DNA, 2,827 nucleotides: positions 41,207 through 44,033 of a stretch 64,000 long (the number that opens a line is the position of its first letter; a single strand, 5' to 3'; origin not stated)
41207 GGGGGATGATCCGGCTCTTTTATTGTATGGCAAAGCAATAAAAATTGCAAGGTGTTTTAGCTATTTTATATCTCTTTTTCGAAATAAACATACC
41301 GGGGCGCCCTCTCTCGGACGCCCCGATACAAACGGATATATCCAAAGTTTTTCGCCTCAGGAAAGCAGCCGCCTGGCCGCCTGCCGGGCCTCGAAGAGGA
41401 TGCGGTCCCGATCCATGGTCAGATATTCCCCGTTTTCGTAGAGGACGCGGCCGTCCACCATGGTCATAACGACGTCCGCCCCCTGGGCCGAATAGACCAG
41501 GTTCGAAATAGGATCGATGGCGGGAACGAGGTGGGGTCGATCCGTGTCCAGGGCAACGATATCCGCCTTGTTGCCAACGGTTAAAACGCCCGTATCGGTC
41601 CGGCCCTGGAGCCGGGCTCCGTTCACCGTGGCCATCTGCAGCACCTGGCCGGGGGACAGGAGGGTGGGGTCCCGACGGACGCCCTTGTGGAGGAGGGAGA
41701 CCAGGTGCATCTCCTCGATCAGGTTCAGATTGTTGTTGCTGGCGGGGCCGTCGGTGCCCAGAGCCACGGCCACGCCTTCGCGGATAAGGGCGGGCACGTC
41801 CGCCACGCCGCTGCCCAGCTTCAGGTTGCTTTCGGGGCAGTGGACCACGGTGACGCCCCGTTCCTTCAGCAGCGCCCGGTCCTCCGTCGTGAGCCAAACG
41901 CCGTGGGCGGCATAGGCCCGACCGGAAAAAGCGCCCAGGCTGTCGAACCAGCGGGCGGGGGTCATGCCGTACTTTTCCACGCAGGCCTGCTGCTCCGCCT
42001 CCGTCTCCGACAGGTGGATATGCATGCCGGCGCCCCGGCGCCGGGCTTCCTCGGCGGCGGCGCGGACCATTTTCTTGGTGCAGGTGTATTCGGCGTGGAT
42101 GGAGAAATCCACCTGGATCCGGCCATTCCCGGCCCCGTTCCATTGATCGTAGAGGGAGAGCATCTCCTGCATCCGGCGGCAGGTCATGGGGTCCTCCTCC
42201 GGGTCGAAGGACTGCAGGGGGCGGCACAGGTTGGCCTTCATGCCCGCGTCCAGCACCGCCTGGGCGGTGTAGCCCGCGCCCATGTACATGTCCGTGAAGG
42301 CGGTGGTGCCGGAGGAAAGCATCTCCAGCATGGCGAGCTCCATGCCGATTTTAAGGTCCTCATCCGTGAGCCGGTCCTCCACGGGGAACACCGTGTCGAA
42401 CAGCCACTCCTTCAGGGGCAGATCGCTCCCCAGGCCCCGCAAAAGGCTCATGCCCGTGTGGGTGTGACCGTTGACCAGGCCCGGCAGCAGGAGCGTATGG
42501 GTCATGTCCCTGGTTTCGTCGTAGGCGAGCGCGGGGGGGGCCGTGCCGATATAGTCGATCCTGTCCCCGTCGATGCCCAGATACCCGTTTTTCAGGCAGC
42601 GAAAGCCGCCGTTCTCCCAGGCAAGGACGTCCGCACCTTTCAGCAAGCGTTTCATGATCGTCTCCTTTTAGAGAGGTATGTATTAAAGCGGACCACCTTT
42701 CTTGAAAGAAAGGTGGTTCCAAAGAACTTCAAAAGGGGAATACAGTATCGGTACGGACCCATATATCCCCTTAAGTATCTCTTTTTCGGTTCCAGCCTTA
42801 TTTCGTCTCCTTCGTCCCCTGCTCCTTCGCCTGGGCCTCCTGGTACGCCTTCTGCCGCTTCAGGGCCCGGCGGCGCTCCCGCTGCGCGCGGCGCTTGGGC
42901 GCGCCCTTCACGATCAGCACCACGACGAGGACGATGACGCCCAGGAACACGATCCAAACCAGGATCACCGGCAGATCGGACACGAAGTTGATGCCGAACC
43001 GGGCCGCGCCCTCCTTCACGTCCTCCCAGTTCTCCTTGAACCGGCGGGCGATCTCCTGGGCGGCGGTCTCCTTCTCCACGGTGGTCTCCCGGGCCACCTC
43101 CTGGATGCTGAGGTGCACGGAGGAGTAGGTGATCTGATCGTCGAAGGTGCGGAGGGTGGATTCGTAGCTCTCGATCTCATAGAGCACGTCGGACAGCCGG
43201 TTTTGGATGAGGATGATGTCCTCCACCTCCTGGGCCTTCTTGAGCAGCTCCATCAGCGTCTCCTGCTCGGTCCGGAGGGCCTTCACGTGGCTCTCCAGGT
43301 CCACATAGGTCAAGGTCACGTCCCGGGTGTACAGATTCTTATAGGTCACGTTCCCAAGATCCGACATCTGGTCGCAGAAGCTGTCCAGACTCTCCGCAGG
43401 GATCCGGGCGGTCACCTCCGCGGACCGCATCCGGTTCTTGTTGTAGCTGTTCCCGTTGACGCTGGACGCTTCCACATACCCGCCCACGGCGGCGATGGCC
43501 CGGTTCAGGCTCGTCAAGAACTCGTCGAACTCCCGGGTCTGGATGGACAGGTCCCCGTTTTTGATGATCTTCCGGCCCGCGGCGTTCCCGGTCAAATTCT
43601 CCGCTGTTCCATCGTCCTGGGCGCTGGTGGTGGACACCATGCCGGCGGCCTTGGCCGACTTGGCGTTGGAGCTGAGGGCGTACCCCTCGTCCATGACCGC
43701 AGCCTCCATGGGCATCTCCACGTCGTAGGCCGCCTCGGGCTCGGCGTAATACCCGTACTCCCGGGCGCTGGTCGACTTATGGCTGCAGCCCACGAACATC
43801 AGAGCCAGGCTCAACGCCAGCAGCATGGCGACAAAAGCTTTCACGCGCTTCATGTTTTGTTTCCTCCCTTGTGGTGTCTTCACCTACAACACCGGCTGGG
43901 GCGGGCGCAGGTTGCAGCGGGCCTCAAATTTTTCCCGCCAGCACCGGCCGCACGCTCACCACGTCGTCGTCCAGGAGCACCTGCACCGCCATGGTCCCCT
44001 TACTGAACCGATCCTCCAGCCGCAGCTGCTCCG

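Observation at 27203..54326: Multi-copy family of nested polypyrimidine/polypurine palindromic hairpins next to stop codons (REP-like element?)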

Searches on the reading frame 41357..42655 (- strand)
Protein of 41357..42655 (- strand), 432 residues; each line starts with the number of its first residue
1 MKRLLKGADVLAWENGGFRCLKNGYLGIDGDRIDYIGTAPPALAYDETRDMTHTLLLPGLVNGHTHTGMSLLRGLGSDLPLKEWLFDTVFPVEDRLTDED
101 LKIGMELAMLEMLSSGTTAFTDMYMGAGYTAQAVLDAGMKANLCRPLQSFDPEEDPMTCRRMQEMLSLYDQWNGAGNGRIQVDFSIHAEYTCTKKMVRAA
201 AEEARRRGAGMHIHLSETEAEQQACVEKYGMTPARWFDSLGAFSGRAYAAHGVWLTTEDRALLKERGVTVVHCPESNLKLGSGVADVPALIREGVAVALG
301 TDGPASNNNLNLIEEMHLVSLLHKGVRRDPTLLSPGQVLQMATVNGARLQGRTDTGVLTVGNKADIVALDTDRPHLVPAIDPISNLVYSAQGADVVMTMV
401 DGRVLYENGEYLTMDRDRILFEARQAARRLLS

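Call 55: search_protein_families(library=pfam, proteins=[window:41357-42655:-], max_evalue=0.00001)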
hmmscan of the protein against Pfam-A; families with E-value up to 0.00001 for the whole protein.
window:41357-42655:- (432 aa): 2 families
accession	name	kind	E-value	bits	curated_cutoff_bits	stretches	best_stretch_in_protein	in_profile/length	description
PF01979.26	Amidohydro_1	-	1.5e-72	245.2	25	1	56-404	2-344/345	Amidohydrolase family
PF07969.17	Amidohydro_3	-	1.7e-19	71.1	29.7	1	85-406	146-472/472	Amidohydrolase family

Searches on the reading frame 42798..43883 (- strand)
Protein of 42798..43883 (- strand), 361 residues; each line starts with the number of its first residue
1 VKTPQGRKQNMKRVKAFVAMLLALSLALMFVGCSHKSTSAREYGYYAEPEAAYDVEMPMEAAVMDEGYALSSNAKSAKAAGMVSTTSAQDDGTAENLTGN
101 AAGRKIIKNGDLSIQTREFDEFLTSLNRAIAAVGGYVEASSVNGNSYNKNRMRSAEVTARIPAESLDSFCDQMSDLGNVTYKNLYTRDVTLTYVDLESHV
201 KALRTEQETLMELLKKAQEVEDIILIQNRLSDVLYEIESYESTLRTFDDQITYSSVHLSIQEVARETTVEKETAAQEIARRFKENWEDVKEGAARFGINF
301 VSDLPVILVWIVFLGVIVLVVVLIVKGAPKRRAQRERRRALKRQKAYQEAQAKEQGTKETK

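Call 55: search_protein_families(library=pfam, proteins=[window:42798-43883:-], max_evalue=0.00001)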
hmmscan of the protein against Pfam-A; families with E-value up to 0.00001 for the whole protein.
window:42798-43883:- (361 aa): 1 family
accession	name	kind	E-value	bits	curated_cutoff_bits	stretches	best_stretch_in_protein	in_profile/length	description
PF14257.11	DUF4349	-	7.1e-60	202.4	27.7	1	104-318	1-212/213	Domain of unknown function (DUF4349)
